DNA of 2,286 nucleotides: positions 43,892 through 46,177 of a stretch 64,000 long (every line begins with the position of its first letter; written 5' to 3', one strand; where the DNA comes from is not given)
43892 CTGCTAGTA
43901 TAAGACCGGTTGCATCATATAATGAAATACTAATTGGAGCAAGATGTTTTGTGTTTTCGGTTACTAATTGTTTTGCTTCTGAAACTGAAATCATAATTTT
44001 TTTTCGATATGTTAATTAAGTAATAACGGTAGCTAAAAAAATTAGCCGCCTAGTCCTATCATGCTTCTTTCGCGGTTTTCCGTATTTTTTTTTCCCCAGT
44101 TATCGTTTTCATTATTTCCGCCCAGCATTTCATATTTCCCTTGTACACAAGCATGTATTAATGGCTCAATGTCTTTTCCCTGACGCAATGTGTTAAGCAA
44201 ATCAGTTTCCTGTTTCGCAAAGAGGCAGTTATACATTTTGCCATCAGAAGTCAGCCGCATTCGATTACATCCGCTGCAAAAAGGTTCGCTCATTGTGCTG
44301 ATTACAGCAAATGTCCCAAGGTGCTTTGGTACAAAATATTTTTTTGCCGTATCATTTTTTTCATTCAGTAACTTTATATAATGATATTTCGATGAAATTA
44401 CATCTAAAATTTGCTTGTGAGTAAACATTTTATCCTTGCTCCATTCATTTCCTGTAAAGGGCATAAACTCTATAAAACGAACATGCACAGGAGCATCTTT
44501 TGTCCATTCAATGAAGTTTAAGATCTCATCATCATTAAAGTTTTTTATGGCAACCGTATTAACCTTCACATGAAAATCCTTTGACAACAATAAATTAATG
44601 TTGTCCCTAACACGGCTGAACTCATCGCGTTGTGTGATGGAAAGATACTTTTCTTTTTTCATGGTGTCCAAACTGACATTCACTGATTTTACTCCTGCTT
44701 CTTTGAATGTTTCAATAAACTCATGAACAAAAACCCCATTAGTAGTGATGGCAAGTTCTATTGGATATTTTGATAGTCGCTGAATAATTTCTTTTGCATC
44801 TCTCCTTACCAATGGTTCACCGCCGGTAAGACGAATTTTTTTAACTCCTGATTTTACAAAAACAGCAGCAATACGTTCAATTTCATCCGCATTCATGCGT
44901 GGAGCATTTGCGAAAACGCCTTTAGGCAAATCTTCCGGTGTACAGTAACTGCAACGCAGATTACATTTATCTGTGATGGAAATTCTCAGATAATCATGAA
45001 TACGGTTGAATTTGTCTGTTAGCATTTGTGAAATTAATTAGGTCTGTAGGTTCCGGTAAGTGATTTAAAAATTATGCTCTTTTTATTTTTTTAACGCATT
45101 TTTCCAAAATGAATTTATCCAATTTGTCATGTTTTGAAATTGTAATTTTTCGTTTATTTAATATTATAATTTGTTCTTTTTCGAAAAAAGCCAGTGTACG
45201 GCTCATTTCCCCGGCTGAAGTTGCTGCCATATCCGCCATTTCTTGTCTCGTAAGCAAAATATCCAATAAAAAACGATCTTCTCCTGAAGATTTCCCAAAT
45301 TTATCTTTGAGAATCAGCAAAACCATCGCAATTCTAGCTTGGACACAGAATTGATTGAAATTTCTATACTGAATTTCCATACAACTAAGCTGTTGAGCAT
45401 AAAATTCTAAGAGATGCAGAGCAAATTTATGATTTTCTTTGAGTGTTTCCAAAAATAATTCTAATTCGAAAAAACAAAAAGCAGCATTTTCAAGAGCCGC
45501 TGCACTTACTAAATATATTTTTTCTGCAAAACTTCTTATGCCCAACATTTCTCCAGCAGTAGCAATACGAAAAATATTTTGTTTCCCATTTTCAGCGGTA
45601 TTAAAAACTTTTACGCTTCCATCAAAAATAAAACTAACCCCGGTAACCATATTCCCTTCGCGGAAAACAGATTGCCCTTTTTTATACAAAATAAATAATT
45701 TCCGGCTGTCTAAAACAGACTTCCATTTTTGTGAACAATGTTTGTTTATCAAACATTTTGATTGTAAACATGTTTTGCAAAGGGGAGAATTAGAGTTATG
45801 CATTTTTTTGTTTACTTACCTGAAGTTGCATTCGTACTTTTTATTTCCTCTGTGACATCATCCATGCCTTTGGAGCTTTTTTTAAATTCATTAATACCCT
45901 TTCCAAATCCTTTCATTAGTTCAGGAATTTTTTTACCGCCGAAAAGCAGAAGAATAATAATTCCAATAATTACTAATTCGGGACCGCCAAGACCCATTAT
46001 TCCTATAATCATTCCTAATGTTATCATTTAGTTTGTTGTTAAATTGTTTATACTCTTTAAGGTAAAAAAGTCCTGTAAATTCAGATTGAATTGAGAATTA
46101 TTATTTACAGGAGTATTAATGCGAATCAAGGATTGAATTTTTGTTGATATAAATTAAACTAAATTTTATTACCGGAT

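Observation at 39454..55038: Self-contained 15.6-kb island: oxyanion-type sensor, sigma-54 switch, porin, two-subunit periplasmic Mo-bisPGD enzyme, tatA, FNR-like regulator and Moco pathway, with no quinol-dehydrogenase subunit or cytochrome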

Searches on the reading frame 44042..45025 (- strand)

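Call 4: search_protein_families(library=pfam, proteins=[window:44042-45025:-])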
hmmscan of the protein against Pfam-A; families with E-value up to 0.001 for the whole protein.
window:44042-45025:- (327 aa): 3 families
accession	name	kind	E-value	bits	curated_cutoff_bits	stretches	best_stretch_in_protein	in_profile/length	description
PF06463.18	Mob_synth_C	-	5e-33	114.2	37.4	1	181-295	2-120/128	Molybdenum Cofactor Synthesis C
PF04055.27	Radical_SAM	-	1.4e-32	113.6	29.5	1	15-174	1-165/166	Radical SAM superfamily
PF13353.11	Fer4_12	-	2.9e-07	31.3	22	1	19-130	13-124/137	4Fe-4S single cluster domain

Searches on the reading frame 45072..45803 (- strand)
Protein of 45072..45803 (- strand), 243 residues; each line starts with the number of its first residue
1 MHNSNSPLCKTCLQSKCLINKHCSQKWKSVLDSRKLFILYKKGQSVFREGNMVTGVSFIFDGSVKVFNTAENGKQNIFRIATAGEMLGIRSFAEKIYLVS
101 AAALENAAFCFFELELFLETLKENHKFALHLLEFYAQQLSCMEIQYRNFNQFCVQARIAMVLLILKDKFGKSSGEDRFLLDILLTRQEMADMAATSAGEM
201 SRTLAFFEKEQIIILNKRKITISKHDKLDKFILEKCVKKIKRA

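Call 3: search_protein_families(library=pfam, proteins=[window:45072-45803:-])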
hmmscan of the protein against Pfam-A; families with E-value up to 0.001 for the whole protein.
window:45072-45803:- (243 aa): 2 families
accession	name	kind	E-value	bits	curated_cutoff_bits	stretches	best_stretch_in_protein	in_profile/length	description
PF00027.35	cNMP_binding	-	3.3e-13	49.9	27.5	1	40-124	4-89/89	Cyclic nucleotide-binding domain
PF13545.12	HTH_Crp_2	-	8.4e-11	42.1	27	1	156-230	1-69/70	Crp-like helix-turn-helix domain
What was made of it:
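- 45072..45803 (-): Crp/Fnr regulator with N-terminal Cys cluster (C9, C12, C17, C23). cNMP_binding and HTH_Crp_2 (call 3).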

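Call 5: search_protein_families(library=ncbifam, proteins=[window:45072-45803:-], max_evalue=0.001)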
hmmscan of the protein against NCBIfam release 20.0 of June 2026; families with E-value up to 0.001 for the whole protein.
window:45072-45803:- (243 aa): 8 families
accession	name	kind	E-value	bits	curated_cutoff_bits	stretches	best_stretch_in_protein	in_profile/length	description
NF045989.1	TransRegFnrLRhodb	equivalog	3.8e-15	55.8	300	1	7-228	8-231/245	transcriptional regulator FnrL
NF050806.1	TransRegFixKCaul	equivalog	1.4e-12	47.3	300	1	35-230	23-212/215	transcriptional regulator FixK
NF008365.0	PRK11161.1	subfamily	1.6e-12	47.2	228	1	18-230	33-241/250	fumarate/nitrate reduction transcriptional regulator Fnr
NF008732.0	PRK11753.1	equivalog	5.8e-08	32.4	266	1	39-220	27-208/214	cAMP-activated global transcriptional regulator CRP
NF052518.1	TransRegLdrP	equivalog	1.5e-07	31.6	300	1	42-229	6-185/195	transcriptional regulator LdrP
TIGR03697.1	NtcA_cyano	equivalog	4.8e-07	29.7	244.95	1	43-227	1-187/193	global nitrogen regulator NtcA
NF053664.1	TransRegPtrACyano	equivalog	2.2e-05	23.8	300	1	57-225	31-193/196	Crp/Fnr family transcriptional regulator PtrA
NF006901.0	PRK09392.1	equivalog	0.00043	19.7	211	1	44-232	39-221/236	transcriptional activator FtrB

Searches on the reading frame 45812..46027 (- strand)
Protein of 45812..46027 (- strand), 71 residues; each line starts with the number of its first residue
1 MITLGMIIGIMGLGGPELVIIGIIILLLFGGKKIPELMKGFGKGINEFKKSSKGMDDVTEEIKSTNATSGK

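Call 3: search_protein_families(library=pfam, proteins=[window:45812-46027:-])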
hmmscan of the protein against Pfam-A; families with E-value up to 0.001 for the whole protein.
window:45812-46027:- (71 aa): 1 family
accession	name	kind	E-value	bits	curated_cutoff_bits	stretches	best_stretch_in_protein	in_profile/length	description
PF02416.21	TatA_B_E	-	2e-16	59.4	21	1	13-61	1-49/53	mttA/Hcf106 family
